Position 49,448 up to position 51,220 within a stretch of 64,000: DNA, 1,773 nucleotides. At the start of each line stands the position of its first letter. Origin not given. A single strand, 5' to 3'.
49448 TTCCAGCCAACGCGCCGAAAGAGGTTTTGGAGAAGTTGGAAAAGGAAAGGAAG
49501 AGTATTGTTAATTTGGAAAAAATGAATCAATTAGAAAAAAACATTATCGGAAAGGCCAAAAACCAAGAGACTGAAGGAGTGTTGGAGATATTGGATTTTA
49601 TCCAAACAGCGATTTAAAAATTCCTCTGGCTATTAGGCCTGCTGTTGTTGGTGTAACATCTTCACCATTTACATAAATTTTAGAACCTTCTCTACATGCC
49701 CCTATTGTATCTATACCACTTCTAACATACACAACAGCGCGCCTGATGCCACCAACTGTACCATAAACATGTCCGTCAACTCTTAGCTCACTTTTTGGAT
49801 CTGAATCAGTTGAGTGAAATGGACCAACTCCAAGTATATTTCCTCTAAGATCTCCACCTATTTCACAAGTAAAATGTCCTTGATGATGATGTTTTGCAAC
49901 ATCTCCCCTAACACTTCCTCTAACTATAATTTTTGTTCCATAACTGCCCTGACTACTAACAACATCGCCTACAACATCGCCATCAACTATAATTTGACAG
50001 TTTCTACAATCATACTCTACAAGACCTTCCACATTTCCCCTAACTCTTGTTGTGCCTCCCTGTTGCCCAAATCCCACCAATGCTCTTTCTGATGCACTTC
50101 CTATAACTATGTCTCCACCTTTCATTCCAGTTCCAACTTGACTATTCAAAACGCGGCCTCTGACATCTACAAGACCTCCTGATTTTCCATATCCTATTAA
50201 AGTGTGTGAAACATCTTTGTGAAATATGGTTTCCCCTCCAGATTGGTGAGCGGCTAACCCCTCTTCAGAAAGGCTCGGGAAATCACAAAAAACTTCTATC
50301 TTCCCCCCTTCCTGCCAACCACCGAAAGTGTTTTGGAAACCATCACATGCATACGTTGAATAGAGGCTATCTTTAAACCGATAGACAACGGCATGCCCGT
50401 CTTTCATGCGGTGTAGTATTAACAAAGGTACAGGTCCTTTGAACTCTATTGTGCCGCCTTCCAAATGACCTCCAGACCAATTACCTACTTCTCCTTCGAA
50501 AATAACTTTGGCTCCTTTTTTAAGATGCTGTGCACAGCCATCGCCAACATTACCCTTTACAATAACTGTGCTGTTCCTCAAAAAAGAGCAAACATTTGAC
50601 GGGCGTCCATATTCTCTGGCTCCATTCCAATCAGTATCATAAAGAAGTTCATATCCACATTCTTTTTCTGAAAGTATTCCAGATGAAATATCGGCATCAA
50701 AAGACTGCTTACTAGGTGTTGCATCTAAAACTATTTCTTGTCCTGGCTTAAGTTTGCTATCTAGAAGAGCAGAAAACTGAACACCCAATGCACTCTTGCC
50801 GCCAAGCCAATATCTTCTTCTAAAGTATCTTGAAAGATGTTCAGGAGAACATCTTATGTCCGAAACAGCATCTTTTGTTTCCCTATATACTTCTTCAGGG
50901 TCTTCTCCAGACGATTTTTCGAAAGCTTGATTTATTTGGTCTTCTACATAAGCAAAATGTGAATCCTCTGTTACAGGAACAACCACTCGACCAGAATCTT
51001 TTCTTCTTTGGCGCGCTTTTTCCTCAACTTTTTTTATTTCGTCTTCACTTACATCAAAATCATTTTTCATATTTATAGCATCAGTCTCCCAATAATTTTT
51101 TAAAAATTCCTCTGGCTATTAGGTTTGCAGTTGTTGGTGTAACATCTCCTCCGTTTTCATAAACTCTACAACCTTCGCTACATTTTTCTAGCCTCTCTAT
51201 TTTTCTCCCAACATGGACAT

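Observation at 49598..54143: GC-richer four-gene operon with tandem GXGXG beta-helix paralogues and a 3' gene-conversion tract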

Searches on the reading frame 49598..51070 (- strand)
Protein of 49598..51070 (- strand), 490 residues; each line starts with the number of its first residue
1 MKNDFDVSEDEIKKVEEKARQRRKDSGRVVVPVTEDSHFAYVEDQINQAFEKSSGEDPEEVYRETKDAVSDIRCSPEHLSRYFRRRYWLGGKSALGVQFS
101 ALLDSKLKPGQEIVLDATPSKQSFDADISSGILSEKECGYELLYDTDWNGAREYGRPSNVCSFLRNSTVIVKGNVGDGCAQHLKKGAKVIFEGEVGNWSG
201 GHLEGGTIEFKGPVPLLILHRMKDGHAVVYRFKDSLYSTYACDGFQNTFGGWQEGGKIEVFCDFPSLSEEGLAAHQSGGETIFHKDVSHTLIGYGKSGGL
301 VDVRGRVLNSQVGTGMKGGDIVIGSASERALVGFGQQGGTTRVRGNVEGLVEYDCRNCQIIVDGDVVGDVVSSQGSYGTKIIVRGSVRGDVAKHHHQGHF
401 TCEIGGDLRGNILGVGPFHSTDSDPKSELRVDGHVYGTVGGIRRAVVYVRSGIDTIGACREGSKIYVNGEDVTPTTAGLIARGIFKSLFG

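Call 3: search_protein_families(library=pfam, proteins=[window:49598-51070:-], max_evalue=1)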
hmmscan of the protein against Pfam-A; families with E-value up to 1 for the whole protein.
window:49598-51070:- (490 aa): 0 families

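Call 7: search_protein_families(library=ncbifam, proteins=[window:49598-51070:-], max_evalue=1)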
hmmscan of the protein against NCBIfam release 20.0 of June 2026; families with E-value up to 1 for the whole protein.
window:49598-51070:- (490 aa): 3 families
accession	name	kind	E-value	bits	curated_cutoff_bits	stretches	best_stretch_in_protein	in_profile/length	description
TIGR03122.1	one_C_dehyd_C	equivalog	1.6e-13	50.5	130.65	3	166-243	144-220/260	formylmethanofuran dehydrogenase subunit C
NF042910.1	FMH_DH_FwdC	exception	1.4e-07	30.9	340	3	168-231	147-209/271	tungsten-dependent formylmethanofuran dehydrogenase subunit FwdC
NF001608.0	PRK00398.1-6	equivalog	0.077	12.8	84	1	350-369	1-20/46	DNA-directed RNA polymerase subunit P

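Call 8: search_protein_families(library=phrogs, proteins=[window:49598-51070:-], max_evalue=0.1)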
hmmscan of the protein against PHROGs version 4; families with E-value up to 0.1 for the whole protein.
window:49598-51070:- (490 aa): 1 family
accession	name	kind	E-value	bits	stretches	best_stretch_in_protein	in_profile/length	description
phrog_32507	-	unknown function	0.073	12.4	0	340-387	267-316/553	-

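Call 9: find_homologous_proteins(query=window:49598-51070:-, max_evalue=0.001)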
Query window:49598-51070:- (490 aa): 2 proteins with E <= 0.001 among 8000 candidates.
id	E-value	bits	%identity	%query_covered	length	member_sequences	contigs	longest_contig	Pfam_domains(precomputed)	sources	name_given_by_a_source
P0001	0.0e+0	1118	100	100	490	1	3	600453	-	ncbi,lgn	-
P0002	1.3e-86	310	42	100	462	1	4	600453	-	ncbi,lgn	-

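Call 13: find_encoding_contigs(protein=P0001, flank=10000, max_places=6)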
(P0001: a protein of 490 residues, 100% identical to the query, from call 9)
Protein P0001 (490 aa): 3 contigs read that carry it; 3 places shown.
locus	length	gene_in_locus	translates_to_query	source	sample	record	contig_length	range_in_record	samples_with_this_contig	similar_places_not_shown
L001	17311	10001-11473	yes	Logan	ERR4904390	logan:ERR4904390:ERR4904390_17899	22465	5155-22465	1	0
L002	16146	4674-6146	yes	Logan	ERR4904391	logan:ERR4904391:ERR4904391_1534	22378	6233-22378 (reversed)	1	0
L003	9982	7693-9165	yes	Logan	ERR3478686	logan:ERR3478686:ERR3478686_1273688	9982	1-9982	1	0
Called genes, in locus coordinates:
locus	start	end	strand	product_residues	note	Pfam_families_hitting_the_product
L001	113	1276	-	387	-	PF07690:MFS_1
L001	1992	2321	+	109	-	-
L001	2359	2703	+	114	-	-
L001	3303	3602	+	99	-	-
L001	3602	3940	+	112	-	-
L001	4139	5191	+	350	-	PF01028:Topoisom_I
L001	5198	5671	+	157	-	-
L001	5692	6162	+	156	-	-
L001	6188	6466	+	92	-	-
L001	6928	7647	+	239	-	-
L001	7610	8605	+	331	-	-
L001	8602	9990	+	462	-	-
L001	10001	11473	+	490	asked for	-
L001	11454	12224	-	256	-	PF03332:PMM (faint), PF08282:Hydrolase_3 (weak)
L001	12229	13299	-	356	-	-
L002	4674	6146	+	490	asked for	-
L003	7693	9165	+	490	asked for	-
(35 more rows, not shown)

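Call 17: search_solved_structures(query=A2, max_evalue=1, show_alignments=2)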
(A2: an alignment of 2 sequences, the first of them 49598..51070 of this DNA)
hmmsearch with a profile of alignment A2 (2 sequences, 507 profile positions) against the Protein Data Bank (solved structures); distinct sequences matched with E-value up to 1: 5.
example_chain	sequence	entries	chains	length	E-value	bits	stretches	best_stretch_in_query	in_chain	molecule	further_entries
7bkb_I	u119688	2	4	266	5e-08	35.6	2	313-389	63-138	Formylmethanofuran dehydrogenase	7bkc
5t5i_C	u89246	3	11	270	2.6e-06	30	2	318-408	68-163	Tungsten-containing formylmethanofuran dehydrogenase 2 subunit C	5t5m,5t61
9sfi_R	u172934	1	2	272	7e-06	28.6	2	327-403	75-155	Tungsten-containing formylmethanofuran dehydrogenase 2 subunit C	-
8rja_C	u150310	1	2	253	0.00042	22.7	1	288-412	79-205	formylmethanofuran dehydrogenase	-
9sw6_K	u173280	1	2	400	0.027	16.7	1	298-367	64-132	Molybdenum-containing formylmethanofuran dehydrogenase 1 subunit C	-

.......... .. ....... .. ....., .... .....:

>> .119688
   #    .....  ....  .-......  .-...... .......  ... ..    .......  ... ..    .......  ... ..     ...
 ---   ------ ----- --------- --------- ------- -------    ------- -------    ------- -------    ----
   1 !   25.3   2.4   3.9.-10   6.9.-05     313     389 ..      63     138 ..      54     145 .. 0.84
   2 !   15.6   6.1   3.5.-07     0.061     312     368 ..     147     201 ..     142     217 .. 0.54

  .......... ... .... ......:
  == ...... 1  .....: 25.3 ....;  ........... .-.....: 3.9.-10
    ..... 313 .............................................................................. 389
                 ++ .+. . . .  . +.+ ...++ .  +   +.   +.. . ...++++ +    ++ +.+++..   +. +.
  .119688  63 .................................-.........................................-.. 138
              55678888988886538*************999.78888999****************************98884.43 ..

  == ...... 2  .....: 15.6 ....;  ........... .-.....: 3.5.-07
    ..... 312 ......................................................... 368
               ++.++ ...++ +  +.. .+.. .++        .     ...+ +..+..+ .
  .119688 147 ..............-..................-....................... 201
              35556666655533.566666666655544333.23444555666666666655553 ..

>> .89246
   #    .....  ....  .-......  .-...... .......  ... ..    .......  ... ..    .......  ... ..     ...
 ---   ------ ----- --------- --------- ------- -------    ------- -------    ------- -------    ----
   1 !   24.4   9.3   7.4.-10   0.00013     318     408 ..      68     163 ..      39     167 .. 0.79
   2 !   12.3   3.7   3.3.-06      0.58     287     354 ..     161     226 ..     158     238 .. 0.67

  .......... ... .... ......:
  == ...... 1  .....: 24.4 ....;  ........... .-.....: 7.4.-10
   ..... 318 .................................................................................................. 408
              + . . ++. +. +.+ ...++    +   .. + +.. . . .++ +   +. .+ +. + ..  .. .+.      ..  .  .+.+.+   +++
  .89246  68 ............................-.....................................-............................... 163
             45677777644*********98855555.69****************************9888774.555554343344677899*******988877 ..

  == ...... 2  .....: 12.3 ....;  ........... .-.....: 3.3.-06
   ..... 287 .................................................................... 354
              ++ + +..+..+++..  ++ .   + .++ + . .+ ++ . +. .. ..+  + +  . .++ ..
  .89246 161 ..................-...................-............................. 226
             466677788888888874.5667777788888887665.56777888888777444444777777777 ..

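Call 19: search_protein_families(library=padloc, proteins=[window:49598-51070:-], max_evalue=0.1)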
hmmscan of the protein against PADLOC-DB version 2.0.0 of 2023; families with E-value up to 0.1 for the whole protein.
window:49598-51070:- (490 aa): 0 families

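Call 20: search_protein_representatives(alignment_id=A2)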
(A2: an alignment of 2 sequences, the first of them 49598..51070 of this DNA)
Query: 2 sequences, 507 profile positions. Proteins with E-value up to 0.001 (for the whole library): 175; up to 1e-10: 18; up to 1e-30: 6. The best 150 are listed.
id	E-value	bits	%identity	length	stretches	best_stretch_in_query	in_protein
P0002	5.6e-258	873.4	-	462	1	1-507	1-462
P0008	2.1e-43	165.6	-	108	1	270-375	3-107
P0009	1.7e-37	146.1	-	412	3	167-457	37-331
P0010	4.5e-35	138.1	-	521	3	201-457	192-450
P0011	2.1e-34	135.9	-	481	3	165-456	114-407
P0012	1.1e-33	133.5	-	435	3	174-485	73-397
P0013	1.1e-27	113.7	-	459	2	170-491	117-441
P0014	3.8e-27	112.0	-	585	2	166-490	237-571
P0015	1.6e-26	109.9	-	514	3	172-464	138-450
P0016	2.3e-23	99.5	-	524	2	195-465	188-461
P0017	2.2e-20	89.6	-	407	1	173-489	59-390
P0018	2.9e-19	86.0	-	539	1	173-490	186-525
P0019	5.4e-19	85.1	-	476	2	172-489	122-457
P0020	1.7e-16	76.8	-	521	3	169-456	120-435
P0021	9.7e-16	74.3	-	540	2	210-499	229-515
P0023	2.8e-15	72.8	-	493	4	266-363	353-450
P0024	4.0e-12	62.4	-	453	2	264-470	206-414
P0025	1.6e-10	57.1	-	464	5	236-361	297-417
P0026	4.9e-10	55.5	-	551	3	262-382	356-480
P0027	5.3e-10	55.4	-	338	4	179-244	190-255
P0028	5.5e-10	55.3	-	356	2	320-423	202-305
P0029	5.6e-10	55.3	-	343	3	308-382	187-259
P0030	1.0e-09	54.5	-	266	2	286-404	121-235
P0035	5.1e-08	48.9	-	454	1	91-244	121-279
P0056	1.8e-06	43.7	-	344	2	47-245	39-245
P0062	2.1e-06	43.5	-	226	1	59-269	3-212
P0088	1.5e-05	40.7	-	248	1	51-234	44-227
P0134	2.5e-04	36.7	-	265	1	99-250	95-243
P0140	3.3e-04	36.3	-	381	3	46-229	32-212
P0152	4.2e-04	35.9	-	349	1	99-244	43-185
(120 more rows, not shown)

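Call 24: find_homologous_proteins(query=A3, max_evalue=0.00001)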
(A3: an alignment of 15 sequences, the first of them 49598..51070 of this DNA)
Query A3 (15 sequences) (490 aa, profile of the alignment): 3 proteins with E <= 0.00001 among 8000 candidates.
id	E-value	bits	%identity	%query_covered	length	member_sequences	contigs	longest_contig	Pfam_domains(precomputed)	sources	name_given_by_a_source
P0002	3.5e-133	463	42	100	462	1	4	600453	-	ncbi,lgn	-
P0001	3.2e-127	443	100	100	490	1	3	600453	-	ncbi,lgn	-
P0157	5.1e-12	63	31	25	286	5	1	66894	PF01493.26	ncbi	-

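Call 29: find_related_loci(query=A5, collection=genome_contigs, flank=10000)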
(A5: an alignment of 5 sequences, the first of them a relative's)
Query A5 (481 aa) in genome_contigs; peptide patterns used: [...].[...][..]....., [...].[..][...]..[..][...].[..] (x = any residue, [..] = any of these).
93 stretches matched a pattern; 1 encode a relative of the query (tblastn E <= 1e-3); 1 distinct loci.
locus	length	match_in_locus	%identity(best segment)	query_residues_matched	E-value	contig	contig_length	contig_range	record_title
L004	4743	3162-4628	41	3-477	9e-98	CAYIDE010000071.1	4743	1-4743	MAG TPA_asm: Candidatus Woesearchaeota archaeon isolate ERP119705_co1_824 genome assembly, contig: NODE_32694_length_474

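Call 33: find_related_loci(query=A5, collection=metagenome_contigs, flank=8000)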
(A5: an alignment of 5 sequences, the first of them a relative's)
Query A5 (481 aa) in metagenome_contigs; peptide patterns used: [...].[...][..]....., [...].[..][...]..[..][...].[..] (x = any residue, [..] = any of these).
181 stretches matched a pattern; 1 encode a relative of the query (tblastn E <= 1e-3); 1 distinct loci.
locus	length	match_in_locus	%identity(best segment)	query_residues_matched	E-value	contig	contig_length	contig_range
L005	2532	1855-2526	35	43-262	1e-24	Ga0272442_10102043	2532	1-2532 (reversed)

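Call 34: find_related_loci(query=A5, collection=viral_contigs, flank=8000)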
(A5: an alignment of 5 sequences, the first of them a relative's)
Query A5 (481 aa) in viral_contigs; peptide patterns used: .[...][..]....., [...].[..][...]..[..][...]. (x = any residue, [..] = any of these).
67 stretches matched a pattern, but none encodes a relative of the query by tblastn (E <= 1e-3).

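Call 44: predict_structure(alignment_id=A3)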
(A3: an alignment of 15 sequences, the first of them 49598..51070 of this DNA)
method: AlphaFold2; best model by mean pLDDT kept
length: 490 residues; sequences in the alignment: 15
mean_pLDDT: 84.4   pTM: 0.81
mean pLDDT of the five models: 84.4, 83.7, 83.6, 83.1, 82.7
residues with pLDDT >= 90: 297; 70-90: 98; 50-70: 48; < 50: 47
segments of 3 or more residues with pLDDT < 50: 1-4, 121-153, 237-245
pLDDT, mean of each block of 10 residues (from residue 1): 58 81 66 84 93 87 94 93 81 82 94 86 44 40 39 67 95 92 96 93 96 92 97 64 61 97 80 93 93 95 96 96 95 95 97 94 97 82 98 79 97 80 82 97 92 92 92 72 64
secondary structure, 60 per line:
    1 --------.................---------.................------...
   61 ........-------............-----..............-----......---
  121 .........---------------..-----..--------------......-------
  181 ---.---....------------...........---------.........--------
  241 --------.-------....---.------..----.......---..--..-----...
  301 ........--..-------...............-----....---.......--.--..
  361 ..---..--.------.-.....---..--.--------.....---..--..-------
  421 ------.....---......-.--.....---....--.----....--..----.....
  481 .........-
elements in order: H9-25 H35-51 H58-68 H76-87 H93-106 E112-117 H121-129 E168-173 E188-191 E204-214 E224-232 E257-260 E277-283 E298-308 E320-334 E340-343 E347-353 E359-362 E379-383 E400-404 E427-431 E435-440 E445-449 E453-456 E464-467 H476-489

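Call 50: fold_search(model_id=the predicted structure, library=pdb)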
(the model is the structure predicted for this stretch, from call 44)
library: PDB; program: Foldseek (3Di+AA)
matches with E <= 10: 121; with E <= 0.001: 0
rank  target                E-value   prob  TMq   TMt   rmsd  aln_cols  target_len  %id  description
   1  3p4g_C                3.5e-02  0.93  0.23  0.34  11.8       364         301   14  X-ray crystal structure of a hyperactive, Ca2+-dependent, beta-helical antifreeze protein from an Antarctic bacterium (released 2011-04-27)
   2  8rja_C                5.7e-02  1.00  0.24  0.45   4.7       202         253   18  Crystal structure of the F420-reducing formylmethanofuran dehydrogenase complex from the ethanotroph Candidatus Ethano (released 2024-10-02)
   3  5t5i_C                8.1e-02  1.00  0.26  0.44   5.6       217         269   21  TUNGSTEN-CONTAINING FORMYLMETHANOFURAN DEHYDROGENASE FROM METHANOTHERMOBACTER WOLFEII, ORTHORHOMBIC FORM AT 1.9 A (released 2016-10-19)
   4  4kh3                  1.6e-01  0.25  0.19  0.18  12.8       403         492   12  Structure of a bacterial self-associating protein (released 2014-01-15)
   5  4q1q_A                2.3e-01  0.87  0.29  0.46   8.8       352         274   14  Crystal structure of TibC-catalyzed hyper-glycosylated TibA55-350 fragment (released 2014-09-17)
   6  7bkb_I                2.5e-01  0.99  0.23  0.41   6.4       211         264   22  Formate dehydrogenase - heterodisulfide reductase - formylmethanofuran dehydrogenase complex from Methanospirillum hun (released 2021-09-29)
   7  5t61_O                2.8e-01  0.95  0.23  0.38   6.5       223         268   19  TUNGSTEN-CONTAINING FORMYLMETHANOFURAN DEHYDROGENASE FROM METHANOTHERMOBACTER WOLFEII, TRICLINIC FORM AT 2.55 A (released 2016-10-19)
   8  5t61_C                3.5e-01  0.95  0.23  0.39   7.0       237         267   18  TUNGSTEN-CONTAINING FORMYLMETHANOFURAN DEHYDROGENASE FROM METHANOTHERMOBACTER WOLFEII, TRICLINIC FORM AT 2.55 A (released 2016-10-19)
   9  3p4g_B                3.7e-01  0.60  0.25  0.37  10.0       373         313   13  X-ray crystal structure of a hyperactive, Ca2+-dependent, beta-helical antifreeze protein from an Antarctic bacterium (released 2011-04-27)
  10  6s6s_A                4.6e-01  0.72  0.18  0.07  12.6       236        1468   13  Structure of Azospirillum brasilense Glutamate Synthase in a4b4 oligomeric state. (released 2019-09-11)
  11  5awg_A                6.5e-01  0.02  0.08  0.09  24.2       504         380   12  Crystal structure of Hg-bound SufB-SufC-SufD complex from Escherichia coli (released 2015-11-11)
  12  1dab                  7.8e-01  0.20  0.23  0.22  12.9       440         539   12  The Structure of Bordetella Pertussis Virulence Factor P.69 Pertactin (released 1999-12-15)
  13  7kob                  7.8e-01  0.10  0.17  0.21  13.1       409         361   13  Crystal structure of antigen 43b from Escherichia coli CFT073 (released 2022-03-09)
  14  7koh_D                9.3e-01  0.07  0.15  0.14  15.8       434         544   12  Crystal structure of antigen 43 from Escherichia coli EDL933 (released 2022-03-09)
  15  5awf_E                9.3e-01  0.03  0.09  0.10  19.0       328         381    9  Crystal structure of SufB-SufC-SufD complex from Escherichia coli (released 2015-11-11)
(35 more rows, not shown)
